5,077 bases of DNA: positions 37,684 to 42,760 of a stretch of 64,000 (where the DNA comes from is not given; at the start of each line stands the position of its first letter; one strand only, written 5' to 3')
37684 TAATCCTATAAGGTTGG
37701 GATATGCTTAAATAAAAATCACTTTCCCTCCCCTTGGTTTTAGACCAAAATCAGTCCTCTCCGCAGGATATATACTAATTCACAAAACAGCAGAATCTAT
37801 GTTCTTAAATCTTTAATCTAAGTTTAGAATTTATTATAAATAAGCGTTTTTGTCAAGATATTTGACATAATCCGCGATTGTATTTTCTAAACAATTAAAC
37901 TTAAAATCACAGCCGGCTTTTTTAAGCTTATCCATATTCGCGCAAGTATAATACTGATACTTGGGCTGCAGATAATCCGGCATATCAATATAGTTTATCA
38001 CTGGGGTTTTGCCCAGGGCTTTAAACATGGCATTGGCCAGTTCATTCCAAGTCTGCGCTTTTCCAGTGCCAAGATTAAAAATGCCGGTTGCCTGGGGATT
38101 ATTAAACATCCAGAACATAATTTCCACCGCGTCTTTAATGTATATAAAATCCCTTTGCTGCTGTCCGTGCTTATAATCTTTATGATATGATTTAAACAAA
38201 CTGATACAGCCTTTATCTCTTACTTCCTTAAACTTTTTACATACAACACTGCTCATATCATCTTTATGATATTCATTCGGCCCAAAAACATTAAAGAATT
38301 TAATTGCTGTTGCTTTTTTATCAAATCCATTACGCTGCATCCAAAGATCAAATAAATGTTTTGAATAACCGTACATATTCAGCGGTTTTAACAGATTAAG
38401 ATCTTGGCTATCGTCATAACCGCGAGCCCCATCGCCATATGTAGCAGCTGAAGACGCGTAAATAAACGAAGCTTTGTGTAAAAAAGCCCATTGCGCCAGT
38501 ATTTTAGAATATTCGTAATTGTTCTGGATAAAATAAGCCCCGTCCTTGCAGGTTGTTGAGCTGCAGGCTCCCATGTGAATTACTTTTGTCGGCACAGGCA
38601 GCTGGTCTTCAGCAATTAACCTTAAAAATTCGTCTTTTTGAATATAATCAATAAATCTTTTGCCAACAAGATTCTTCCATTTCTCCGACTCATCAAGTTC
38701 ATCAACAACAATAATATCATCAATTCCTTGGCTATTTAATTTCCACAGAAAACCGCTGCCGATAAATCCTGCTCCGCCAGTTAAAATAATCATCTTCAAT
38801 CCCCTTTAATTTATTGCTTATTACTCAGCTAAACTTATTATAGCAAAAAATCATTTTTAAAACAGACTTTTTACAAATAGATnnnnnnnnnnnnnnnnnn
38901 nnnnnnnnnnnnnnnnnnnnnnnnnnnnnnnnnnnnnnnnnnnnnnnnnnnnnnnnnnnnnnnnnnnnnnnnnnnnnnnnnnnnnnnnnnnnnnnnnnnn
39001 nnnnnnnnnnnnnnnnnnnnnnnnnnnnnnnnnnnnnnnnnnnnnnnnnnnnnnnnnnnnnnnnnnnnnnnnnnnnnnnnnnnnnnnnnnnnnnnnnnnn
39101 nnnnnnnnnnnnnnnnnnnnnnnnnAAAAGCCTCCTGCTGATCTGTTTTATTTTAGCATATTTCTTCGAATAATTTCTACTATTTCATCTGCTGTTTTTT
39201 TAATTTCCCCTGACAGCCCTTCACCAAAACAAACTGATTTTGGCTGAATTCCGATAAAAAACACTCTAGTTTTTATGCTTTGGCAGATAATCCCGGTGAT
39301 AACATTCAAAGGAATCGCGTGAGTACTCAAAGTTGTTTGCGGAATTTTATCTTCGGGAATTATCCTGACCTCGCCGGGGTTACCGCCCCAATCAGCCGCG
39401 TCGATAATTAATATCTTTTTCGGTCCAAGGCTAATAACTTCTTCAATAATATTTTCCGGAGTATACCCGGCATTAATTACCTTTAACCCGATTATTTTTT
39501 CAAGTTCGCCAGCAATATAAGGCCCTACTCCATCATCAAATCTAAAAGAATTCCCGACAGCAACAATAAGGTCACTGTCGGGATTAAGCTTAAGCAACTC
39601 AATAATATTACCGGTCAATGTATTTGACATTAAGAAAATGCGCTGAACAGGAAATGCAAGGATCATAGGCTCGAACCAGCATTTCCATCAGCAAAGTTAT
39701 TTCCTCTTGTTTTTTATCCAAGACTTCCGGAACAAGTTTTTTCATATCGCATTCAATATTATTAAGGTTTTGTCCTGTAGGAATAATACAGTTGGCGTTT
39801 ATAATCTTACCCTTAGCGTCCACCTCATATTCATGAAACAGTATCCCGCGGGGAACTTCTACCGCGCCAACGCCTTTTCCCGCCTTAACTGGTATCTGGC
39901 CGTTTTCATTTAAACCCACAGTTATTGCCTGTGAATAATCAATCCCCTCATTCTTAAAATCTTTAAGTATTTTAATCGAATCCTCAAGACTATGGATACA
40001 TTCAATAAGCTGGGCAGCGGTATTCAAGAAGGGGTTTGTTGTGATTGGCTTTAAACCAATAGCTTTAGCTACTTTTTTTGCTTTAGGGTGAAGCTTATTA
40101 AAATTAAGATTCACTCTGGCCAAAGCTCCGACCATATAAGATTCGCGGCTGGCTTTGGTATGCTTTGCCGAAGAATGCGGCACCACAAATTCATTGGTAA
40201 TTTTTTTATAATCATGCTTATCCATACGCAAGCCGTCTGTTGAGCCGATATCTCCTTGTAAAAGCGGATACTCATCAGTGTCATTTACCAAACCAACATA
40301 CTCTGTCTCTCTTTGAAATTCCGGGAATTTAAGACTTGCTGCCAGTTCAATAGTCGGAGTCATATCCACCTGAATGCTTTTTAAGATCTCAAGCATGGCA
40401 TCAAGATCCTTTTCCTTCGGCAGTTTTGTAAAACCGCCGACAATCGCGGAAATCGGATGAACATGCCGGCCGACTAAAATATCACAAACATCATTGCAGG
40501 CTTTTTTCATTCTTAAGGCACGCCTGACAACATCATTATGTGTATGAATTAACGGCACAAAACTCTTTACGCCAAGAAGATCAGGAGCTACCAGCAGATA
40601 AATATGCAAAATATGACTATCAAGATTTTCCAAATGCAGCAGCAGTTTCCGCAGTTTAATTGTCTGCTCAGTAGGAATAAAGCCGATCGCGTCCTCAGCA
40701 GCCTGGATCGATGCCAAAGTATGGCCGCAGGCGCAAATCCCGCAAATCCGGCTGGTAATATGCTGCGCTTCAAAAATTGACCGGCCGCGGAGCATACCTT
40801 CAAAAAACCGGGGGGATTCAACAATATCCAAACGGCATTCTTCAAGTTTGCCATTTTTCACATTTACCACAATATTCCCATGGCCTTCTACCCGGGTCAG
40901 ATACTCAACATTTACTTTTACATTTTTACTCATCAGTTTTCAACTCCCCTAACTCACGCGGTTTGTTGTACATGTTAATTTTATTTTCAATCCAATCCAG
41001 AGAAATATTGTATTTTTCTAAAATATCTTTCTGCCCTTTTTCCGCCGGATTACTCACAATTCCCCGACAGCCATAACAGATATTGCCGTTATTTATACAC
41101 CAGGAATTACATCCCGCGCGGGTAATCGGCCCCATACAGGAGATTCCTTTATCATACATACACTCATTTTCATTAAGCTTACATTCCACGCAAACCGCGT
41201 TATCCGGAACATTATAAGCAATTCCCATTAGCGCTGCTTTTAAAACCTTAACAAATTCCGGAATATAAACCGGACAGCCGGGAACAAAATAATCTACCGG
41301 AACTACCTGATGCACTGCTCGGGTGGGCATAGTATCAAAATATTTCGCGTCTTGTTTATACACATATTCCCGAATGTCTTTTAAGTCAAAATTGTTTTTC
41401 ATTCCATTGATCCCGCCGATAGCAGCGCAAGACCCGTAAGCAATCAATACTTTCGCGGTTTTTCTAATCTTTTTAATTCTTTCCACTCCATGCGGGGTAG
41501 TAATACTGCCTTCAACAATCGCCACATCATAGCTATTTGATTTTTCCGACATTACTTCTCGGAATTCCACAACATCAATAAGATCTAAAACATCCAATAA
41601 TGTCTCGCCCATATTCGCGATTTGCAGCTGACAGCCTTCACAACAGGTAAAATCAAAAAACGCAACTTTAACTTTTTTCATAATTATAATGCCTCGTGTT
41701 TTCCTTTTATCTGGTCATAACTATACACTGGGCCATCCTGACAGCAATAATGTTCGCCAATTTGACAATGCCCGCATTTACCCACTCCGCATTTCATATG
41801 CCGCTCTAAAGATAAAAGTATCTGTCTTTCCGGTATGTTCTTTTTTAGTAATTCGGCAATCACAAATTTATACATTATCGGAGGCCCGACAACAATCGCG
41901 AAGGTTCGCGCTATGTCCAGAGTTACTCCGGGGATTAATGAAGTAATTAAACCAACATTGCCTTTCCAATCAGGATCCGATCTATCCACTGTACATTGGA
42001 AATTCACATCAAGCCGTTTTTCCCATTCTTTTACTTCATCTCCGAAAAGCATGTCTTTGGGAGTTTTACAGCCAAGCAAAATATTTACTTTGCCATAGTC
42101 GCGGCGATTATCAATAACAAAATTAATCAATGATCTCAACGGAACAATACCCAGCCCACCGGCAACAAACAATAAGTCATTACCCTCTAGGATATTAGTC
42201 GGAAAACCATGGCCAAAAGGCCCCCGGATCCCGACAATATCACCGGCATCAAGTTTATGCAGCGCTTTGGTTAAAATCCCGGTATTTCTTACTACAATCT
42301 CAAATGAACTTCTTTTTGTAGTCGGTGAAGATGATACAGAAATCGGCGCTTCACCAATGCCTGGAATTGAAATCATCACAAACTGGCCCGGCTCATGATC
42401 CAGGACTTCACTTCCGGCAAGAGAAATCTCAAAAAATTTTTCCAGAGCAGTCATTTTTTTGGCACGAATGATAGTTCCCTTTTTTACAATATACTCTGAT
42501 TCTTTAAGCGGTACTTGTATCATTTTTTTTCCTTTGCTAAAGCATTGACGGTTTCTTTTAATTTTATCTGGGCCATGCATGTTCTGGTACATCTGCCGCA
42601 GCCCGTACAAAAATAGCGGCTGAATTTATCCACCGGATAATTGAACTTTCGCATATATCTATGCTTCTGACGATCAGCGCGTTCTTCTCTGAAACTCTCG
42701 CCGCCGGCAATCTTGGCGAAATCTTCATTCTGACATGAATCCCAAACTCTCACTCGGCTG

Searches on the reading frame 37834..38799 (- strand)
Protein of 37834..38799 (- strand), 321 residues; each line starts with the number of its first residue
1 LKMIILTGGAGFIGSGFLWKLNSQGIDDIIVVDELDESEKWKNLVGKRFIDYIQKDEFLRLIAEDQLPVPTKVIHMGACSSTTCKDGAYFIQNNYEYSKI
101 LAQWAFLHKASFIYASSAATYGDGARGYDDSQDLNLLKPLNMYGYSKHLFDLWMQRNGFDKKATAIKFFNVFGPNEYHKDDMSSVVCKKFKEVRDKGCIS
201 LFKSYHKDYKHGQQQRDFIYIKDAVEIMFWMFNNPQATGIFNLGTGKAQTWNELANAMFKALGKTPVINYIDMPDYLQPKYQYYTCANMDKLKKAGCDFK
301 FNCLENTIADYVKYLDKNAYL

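Call 23: search_protein_families(library=pfam, proteins=[window:37834-38799:-], max_evalue=0.00001)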
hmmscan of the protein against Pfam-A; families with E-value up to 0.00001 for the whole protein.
window:37834-38799:- (321 aa): 4 families
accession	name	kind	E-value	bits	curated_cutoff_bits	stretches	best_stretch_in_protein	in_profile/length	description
PF01370.27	Epimerase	-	1.6e-36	126.4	20.9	1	4-244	1-240/240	NAD dependent epimerase/dehydratase family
PF16363.11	GDP_Man_Dehyd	-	8.5e-16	58.8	27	1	6-266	2-270/332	GDP-mannose 4,6 dehydratase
PF02719.21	Polysacc_synt_2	-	4.2e-07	29.9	20.2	0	138-266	133-251/293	Polysaccharide biosynthesis protein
PF04321.23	RmlD_sub_bind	-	4.7e-06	26.3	27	0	4-174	3-154/287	RmlD substrate binding domain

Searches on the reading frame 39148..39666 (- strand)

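Call 23: search_protein_families(library=pfam, proteins=[window:39148-39666:-], max_evalue=0.00001)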
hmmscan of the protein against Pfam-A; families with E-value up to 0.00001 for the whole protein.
window:39148-39666:- (172 aa): 1 family
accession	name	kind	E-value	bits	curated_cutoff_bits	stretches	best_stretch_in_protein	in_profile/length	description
PF01750.23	HycI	-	5.3e-19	68.8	23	1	61-166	17-127/130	Hydrogenase maturation protease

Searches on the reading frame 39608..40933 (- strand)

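Call 23: search_protein_families(library=pfam, proteins=[window:39608-40933:-], max_evalue=0.00001)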
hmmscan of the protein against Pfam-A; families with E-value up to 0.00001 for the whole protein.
window:39608-40933:- (441 aa): 1 family
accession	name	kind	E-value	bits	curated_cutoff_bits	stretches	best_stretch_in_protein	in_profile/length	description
PF00374.24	NiFeSe_Hases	-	2.3e-33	116.3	25.8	2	42-124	1-83/508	Nickel-dependent hydrogenase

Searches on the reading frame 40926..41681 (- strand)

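Call 23: search_protein_families(library=pfam, proteins=[window:40926-41681:-], max_evalue=0.00001)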
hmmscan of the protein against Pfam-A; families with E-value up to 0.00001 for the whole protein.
window:40926-41681:- (251 aa): 1 family
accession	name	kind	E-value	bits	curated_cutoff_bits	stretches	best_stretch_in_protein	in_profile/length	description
PF01058.29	Oxidored_q6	-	2.7e-28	98.7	27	1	14-149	1-127/128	NADH ubiquinone oxidoreductase, 20 Kd subunit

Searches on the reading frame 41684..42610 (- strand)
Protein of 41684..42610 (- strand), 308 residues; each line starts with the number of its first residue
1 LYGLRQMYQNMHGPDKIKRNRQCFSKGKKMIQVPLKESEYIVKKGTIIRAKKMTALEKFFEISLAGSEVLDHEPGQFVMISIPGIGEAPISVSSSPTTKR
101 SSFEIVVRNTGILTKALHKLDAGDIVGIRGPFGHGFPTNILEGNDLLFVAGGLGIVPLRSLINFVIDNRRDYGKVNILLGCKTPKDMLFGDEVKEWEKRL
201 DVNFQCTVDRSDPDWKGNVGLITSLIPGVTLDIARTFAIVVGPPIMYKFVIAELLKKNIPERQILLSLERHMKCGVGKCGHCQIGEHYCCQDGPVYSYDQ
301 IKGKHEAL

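Call 23: search_protein_families(library=pfam, proteins=[window:41684-42610:-], max_evalue=0.00001)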
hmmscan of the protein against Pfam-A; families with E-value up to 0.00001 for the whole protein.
window:41684-42610:- (308 aa): 3 families
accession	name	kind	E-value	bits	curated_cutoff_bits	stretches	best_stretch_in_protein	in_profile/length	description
PF00175.26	NAD_binding_1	-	3.2e-14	53.9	22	1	148-250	1-107/109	Oxidoreductase NAD-binding domain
PF10418.14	DHODB_Fe-S_bind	-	1.3e-09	38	23.9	1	269-301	1-40/41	Iron-sulfur cluster binding domain of dihydroorotate dehydrogenase B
PF00970.30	FAD_binding_6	-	3.5e-06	27.7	21.1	1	53-134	10-96/99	Oxidoreductase FAD-binding domain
